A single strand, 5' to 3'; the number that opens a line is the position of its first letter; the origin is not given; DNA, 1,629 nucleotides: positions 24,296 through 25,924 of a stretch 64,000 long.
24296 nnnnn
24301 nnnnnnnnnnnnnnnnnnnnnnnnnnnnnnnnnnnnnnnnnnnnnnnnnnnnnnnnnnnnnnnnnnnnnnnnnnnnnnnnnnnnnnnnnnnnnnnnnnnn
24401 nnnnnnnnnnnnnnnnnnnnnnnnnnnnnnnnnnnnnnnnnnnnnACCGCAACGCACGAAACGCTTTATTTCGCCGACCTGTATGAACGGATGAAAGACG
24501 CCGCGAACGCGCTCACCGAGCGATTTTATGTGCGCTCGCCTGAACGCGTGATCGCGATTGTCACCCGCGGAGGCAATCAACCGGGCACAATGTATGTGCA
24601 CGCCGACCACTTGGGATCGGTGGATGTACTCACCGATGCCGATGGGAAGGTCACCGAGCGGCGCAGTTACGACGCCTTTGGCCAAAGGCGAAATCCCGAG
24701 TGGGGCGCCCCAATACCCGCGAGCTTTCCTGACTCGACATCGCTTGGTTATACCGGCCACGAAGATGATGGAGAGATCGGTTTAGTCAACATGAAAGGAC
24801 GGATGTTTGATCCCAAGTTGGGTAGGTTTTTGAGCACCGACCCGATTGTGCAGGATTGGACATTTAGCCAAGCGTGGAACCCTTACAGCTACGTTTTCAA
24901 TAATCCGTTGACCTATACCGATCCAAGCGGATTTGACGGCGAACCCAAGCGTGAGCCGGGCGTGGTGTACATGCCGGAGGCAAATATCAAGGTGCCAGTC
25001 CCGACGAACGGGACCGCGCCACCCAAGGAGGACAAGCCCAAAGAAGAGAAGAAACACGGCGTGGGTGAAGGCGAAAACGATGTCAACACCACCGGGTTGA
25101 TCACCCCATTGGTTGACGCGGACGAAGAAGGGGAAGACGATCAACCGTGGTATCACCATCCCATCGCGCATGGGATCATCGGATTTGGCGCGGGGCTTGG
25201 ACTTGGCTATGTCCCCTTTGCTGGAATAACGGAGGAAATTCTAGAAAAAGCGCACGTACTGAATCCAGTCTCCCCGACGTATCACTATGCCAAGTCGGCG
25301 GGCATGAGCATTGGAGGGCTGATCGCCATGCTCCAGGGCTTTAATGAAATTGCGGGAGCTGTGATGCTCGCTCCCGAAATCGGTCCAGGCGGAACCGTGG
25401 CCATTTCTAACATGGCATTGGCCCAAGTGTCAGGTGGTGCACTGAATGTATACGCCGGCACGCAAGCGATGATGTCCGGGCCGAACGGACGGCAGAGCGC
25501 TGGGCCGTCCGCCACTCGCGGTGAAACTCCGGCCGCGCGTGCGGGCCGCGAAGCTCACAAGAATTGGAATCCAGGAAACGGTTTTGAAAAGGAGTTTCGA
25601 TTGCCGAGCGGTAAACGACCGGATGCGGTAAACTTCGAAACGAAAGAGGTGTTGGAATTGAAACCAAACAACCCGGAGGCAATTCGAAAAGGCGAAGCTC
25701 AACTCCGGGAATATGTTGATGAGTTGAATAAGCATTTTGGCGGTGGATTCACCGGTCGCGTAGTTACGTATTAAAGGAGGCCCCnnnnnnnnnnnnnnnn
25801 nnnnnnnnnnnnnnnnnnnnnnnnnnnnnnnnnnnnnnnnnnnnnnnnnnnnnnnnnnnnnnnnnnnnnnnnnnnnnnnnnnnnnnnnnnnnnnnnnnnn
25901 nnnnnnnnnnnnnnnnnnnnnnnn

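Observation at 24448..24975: ~530-bp inverted repeats (Rhs core) flank a 19-kb segment, giving a potential recombinational toxin-tip switch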

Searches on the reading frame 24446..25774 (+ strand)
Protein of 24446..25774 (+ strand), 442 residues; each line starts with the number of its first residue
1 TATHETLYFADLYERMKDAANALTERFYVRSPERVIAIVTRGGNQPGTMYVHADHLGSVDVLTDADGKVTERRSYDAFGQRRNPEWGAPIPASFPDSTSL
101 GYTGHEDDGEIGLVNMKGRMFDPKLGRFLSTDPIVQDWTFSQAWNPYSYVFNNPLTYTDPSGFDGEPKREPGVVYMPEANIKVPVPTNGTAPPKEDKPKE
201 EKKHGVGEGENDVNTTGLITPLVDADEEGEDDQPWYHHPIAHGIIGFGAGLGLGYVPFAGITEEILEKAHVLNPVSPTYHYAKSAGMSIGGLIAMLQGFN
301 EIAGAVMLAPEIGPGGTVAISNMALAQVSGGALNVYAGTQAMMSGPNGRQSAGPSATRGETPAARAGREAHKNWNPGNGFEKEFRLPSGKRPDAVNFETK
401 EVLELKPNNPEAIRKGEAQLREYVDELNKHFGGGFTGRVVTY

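Call 11: find_homologous_proteins(query=window:24446-25774:+, max_evalue=0.00001)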
Query window:24446-25774:+ (442 aa): 309 proteins with E <= 0.00001 among 8000 candidates; the best 120 are listed.
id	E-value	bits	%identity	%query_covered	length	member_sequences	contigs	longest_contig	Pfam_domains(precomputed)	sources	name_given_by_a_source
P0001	7.8e-166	571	72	81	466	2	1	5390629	PF25023.2,PF14411.13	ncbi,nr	ncbi:MAG: hypothetical protein IPK82_27755 [Polyangiaceae bacterium]|nr:hypothetical protein [Polyan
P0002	2.0e-88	316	48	77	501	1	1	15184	PF25023.2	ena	-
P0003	2.1e-86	309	46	80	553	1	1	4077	PF25023.2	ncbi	ncbi:MAG: RHS repeat-associated core domain-containing protein [Minicystis sp.]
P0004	4.7e-86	308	47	76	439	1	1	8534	PF15545.11,PF25023.2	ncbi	ncbi:MAG: RHS repeat-associated core domain-containing protein, partial [Polyangiaceae bacterium]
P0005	5.6e-85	304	42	87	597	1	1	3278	PF01844.30,PF25023.2,PF14279.13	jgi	jgi:RHS repeat-associated protein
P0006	2.1e-84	302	46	82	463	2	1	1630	PF25023.2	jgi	jgi:RHS repeat-associated protein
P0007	6.9e-81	291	44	77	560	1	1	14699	PF25023.2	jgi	jgi:RHS repeat-associated protein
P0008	1.9e-80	289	45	80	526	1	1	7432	PF25023.2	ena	-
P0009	2.2e-79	286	44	83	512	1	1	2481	PF01844.30,PF25023.2,PF14279.13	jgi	jgi:RHS repeat-associated protein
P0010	1.8e-78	283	44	81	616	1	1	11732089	PF25023.2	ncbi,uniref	ncbi:RHS repeat-associated core domain-containing protein [Sorangium sp. So ce119]|uniref:RHS repeat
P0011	1.6e-77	280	50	67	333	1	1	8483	PF25023.2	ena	-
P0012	1.5e-76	276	44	81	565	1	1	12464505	PF25023.2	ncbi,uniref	ncbi:RHS repeat domain-containing protein [Sorangium sp. So ce1024]|uniref:RHS repeat domain-contain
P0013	2.0e-76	276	43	79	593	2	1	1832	PF25023.2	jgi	jgi:RHS repeat-associated protein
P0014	3.2e-76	275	43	84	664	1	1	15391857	PF14414.13,PF12639.14,PF25023.2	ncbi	ncbi:RHS repeat-associated core domain-containing protein [Sorangium sp. So ce118]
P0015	1.0e-75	274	46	71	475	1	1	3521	PF25023.2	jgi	jgi:RHS repeat-associated protein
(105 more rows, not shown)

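Call 14: find_encoding_contigs(protein=P0001, flank=10000, max_places=4)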
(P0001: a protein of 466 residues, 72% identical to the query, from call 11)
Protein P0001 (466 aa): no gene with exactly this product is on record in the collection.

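Call 35: find_encoding_contigs(protein=P0002, flank=10000, max_places=3)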
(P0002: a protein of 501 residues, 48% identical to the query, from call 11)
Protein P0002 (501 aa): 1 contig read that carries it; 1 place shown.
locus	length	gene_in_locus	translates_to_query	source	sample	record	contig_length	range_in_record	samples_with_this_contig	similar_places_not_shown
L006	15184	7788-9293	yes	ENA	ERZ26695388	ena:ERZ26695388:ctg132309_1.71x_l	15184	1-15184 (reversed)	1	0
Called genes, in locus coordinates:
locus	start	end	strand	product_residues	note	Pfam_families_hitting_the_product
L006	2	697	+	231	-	?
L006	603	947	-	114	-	-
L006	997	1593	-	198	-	-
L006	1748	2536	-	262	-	-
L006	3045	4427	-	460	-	-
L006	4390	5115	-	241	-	-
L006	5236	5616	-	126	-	-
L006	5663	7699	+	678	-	PF05593:RHS_repeat (weak)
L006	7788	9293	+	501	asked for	PF25023:TEN_YD-shell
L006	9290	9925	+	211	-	PF24719:Imm33-like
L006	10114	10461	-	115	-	PF04480:DUF559, PF18741:MTES_1575 (weak)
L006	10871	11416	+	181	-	-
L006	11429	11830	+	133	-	-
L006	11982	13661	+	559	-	-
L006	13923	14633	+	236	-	-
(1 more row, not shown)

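Call 47: search_protein_families(library=pfam, proteins=[P0001], max_evalue=0.01)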
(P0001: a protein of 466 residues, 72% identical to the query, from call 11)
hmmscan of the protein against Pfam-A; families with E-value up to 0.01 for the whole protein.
P0001 (466 aa): 1 family
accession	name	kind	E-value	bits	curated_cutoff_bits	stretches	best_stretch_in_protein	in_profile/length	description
PF14411.12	LHH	-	2.2e-14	53.8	23.3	1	387-455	7-71/76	A nuclease of the HNH/ENDO VII superfamily with conserved LHH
